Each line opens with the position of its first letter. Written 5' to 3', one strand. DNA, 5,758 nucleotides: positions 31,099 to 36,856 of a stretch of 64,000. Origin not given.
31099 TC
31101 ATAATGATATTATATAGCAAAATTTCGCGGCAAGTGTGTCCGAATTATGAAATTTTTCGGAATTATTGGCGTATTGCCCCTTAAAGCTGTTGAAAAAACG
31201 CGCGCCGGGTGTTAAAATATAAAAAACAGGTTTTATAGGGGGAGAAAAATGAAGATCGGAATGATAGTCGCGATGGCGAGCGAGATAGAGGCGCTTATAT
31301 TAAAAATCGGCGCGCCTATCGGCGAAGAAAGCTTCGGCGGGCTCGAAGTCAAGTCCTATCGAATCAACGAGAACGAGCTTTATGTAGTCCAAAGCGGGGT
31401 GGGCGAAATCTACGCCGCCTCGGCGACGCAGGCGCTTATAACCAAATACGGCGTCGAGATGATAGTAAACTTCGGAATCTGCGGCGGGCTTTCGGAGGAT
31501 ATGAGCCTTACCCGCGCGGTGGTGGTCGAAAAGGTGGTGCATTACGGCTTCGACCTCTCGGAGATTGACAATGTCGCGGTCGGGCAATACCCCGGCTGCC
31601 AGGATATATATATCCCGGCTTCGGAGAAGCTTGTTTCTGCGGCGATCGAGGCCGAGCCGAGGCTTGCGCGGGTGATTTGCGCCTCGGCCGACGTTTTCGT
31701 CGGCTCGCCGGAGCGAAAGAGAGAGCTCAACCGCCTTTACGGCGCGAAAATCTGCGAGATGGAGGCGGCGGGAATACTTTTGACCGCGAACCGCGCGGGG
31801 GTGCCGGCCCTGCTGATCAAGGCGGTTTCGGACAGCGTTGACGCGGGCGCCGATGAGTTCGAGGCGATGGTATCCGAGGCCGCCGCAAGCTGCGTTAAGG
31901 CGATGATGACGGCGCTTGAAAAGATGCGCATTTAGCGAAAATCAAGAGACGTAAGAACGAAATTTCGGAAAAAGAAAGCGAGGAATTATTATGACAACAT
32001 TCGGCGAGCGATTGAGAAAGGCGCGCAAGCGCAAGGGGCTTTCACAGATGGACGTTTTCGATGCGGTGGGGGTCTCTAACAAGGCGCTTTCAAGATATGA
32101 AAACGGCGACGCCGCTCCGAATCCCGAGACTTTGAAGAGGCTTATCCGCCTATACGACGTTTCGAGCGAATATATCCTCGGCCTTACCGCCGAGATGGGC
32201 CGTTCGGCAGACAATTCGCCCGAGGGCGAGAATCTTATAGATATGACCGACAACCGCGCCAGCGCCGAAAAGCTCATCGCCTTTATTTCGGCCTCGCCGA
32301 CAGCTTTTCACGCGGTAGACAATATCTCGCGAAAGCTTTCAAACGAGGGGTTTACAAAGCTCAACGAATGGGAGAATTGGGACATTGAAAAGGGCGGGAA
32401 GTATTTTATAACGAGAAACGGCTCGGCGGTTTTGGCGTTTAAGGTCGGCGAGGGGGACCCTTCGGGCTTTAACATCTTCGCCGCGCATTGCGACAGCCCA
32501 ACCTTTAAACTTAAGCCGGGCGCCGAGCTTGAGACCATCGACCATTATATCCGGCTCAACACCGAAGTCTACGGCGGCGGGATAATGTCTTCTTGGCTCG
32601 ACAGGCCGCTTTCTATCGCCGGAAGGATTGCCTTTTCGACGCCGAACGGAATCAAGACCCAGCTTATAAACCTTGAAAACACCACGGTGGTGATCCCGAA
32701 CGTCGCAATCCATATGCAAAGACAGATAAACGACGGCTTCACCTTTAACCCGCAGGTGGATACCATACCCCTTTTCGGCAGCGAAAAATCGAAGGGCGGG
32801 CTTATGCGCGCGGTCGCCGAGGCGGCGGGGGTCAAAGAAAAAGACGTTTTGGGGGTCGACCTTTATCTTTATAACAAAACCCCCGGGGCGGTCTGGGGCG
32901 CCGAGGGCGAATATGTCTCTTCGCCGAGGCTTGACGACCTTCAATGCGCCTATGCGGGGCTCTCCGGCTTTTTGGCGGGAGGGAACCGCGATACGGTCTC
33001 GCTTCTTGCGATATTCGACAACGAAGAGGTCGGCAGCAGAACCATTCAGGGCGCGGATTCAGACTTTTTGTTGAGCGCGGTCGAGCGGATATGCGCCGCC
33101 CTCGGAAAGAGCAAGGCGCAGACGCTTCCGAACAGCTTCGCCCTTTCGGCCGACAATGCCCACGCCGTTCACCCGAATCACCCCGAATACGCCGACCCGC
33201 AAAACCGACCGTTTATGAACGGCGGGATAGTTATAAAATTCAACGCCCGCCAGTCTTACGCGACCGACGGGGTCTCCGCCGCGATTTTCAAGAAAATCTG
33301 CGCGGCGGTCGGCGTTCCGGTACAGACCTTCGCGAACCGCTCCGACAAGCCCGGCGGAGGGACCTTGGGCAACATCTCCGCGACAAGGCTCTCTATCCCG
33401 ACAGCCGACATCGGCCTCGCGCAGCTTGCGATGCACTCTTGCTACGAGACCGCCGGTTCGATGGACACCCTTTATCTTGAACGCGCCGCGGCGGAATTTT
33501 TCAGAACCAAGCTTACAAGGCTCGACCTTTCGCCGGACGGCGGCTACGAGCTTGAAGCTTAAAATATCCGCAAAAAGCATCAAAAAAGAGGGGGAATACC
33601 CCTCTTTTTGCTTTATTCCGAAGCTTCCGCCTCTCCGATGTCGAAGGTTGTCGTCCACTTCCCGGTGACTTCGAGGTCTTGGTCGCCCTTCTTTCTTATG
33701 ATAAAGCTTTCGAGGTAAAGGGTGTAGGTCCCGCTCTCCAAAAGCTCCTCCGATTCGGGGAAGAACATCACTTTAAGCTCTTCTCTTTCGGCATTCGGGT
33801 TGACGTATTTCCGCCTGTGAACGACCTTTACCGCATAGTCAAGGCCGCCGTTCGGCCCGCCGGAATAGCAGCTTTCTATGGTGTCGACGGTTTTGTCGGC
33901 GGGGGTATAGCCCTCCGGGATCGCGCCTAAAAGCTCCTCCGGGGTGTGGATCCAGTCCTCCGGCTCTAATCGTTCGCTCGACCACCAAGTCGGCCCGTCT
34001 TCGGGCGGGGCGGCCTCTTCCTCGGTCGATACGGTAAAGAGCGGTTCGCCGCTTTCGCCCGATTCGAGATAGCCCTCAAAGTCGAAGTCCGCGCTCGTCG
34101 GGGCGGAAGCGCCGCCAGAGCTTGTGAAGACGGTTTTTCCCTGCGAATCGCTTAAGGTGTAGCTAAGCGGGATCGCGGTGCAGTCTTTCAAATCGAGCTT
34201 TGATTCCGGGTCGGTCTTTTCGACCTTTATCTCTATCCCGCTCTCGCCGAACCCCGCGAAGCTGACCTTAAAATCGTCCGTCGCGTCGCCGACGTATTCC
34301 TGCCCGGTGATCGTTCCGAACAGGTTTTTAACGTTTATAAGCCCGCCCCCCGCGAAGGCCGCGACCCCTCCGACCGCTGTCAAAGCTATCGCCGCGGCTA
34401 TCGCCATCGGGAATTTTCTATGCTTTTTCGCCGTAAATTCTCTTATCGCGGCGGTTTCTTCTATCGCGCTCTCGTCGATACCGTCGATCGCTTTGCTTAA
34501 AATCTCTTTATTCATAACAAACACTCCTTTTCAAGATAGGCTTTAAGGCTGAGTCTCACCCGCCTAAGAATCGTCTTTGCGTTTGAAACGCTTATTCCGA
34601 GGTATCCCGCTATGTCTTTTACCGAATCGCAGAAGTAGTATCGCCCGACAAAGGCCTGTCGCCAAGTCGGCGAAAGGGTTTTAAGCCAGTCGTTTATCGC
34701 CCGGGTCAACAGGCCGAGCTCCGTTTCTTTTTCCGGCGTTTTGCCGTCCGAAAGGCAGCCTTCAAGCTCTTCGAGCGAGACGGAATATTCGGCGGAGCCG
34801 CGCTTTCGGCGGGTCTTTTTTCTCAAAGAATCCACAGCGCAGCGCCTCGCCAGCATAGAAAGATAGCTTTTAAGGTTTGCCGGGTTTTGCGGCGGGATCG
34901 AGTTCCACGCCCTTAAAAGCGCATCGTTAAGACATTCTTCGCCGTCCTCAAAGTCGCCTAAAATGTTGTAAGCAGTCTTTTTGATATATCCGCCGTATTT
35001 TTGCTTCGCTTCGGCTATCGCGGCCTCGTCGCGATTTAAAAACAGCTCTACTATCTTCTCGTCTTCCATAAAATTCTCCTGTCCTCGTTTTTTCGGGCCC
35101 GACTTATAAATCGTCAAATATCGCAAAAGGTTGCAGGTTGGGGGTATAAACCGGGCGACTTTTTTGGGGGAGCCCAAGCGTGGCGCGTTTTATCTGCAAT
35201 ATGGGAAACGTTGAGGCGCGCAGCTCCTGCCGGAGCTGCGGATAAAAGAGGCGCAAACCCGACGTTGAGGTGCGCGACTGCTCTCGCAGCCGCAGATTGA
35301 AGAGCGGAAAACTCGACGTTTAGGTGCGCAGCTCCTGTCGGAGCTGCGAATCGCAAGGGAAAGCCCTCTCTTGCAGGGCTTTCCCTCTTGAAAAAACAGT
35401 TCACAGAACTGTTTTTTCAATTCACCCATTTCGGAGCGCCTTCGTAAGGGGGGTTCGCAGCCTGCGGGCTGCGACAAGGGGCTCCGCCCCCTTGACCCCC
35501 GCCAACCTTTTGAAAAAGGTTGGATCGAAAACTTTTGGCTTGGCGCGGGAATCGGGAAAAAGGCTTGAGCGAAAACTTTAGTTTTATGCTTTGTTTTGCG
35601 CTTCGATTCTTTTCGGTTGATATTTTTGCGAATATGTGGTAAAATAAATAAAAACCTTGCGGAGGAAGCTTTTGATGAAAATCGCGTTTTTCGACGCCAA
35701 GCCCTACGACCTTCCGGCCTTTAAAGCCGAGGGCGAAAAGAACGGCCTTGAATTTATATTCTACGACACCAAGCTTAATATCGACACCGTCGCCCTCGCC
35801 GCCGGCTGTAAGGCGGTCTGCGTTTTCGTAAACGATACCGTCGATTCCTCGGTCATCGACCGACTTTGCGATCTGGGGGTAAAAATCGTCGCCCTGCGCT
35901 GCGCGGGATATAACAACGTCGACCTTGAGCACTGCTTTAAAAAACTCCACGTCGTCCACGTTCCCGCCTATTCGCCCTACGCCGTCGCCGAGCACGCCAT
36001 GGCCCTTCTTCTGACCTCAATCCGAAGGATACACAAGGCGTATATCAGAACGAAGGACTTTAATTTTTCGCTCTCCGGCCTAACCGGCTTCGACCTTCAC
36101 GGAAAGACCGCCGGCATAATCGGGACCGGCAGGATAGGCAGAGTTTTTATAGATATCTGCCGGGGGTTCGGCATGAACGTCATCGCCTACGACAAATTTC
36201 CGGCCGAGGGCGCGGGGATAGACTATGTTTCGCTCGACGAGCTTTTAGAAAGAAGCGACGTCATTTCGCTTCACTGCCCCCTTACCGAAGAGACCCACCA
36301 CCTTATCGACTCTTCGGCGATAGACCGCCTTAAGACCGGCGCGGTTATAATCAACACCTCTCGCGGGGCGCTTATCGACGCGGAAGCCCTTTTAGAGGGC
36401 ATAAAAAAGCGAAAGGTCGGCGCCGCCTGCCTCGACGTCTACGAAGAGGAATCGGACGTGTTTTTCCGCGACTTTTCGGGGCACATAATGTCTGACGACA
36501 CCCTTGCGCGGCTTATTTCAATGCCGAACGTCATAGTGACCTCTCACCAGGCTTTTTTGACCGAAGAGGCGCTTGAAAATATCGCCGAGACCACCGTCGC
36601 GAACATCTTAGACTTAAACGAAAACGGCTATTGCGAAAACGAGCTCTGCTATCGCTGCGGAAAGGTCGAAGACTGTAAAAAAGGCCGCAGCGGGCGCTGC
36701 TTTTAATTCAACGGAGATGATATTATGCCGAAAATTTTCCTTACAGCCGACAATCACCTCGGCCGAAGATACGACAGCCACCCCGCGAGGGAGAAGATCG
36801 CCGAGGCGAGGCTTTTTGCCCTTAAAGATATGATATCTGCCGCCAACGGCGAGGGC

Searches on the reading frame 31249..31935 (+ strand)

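Call 7: search_protein_families(library=pfam, proteins=[window:31249-31935:+], max_evalue=0.001)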
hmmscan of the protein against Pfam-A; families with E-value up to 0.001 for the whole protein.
window:31249-31935:+ (228 aa): 1 family
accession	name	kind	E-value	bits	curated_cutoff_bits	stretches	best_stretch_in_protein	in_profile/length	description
PF01048.26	PNP_UDP_1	-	7.3e-34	117.6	25.1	1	2-219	1-224/233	Phosphorylase superfamily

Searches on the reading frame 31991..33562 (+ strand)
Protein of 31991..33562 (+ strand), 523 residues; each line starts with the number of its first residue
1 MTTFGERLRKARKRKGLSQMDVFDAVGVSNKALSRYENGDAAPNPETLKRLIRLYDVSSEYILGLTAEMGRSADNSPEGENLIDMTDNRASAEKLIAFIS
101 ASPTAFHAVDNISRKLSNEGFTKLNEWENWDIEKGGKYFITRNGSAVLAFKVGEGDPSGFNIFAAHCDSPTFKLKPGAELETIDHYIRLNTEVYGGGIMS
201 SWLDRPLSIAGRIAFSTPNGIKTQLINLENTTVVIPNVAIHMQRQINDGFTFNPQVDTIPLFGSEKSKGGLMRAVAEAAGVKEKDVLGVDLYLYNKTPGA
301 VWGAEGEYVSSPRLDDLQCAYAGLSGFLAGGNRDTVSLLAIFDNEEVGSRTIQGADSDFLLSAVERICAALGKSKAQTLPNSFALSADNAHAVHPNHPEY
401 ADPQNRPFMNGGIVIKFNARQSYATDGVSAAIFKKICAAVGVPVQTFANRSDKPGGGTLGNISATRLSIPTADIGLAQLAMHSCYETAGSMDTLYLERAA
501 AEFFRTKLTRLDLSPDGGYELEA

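Call 7: search_protein_families(library=pfam, proteins=[window:31991-33562:+], max_evalue=0.001)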
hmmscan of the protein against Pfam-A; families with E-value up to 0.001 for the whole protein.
window:31991-33562:+ (523 aa): 6 families
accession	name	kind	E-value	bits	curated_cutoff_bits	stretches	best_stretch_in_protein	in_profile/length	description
PF02127.20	Peptidase_M18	-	3.9e-123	411.9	24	1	98-504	1-432/432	Aminopeptidase I zinc metalloprotease (M18)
PF01381.28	HTH_3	-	1.7e-15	57.2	23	1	8-62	1-55/55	Helix-turn-helix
PF13560.12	HTH_31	-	3.8e-14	53.2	27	1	4-58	2-57/64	Helix-turn-helix domain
PF12844.13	HTH_19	-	1.4e-10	41.4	30.2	1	5-64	1-60/64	Helix-turn-helix domain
PF22495.2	HTH_92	-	1.4e-05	24.8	27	1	9-55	1-45/45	RsaL-like HTH domain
PF15731.11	MqsA_antitoxin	-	0.00027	21.5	30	1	6-57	72-122/131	Antitoxin component of bacterial toxin-antitoxin system, MqsA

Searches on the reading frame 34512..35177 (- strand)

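Call 38: search_protein_families(library=pfam, proteins=[window:34512-35177:-], max_evalue=0.0001)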
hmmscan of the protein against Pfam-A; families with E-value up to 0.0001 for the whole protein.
window:34512-35177:- (221 aa): 4 families
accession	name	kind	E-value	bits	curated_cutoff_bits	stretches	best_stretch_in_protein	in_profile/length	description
PF04542.20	Sigma70_r2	-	7.2e-10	39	24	1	60-124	4-71/71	Sigma-70 region 2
PF08281.18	Sigma70_r4_2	-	1.2e-07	31.7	25.7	1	164-210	7-53/54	Sigma-70, region 4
PF04545.22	Sigma70_r4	-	5.4e-05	23.1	24.1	1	164-212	1-49/50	Sigma-70, region 4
PF07638.17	Sigma70_ECF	-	7.7e-05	23.1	21.1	0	104-211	77-179/185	ECF sigma factor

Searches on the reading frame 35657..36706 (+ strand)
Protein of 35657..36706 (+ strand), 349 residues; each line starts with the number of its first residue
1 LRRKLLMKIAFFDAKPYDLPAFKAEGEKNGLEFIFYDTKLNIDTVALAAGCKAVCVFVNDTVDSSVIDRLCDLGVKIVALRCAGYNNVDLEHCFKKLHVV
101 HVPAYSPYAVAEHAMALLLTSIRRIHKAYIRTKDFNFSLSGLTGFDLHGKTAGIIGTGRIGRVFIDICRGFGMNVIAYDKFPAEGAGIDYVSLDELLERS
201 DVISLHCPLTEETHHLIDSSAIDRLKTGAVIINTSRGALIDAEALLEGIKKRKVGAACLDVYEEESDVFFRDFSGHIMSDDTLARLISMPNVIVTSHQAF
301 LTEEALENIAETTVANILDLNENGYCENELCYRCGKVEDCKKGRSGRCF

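Call 38: search_protein_families(library=pfam, proteins=[window:35657-36706:+], max_evalue=0.0001)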
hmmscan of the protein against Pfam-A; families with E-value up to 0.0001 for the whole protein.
window:35657-36706:+ (349 aa): 2 families
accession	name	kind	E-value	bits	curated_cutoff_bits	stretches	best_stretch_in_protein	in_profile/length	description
PF02826.25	2-Hacid_dh_C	-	2e-52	177.6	25.1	1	115-299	1-178/178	D-isomer specific 2-hydroxyacid dehydrogenase, NAD binding domain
PF00389.36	2-Hacid_dh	-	4.7e-30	104.4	24.6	1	9-329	1-132/134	D-isomer specific 2-hydroxyacid dehydrogenase, catalytic domain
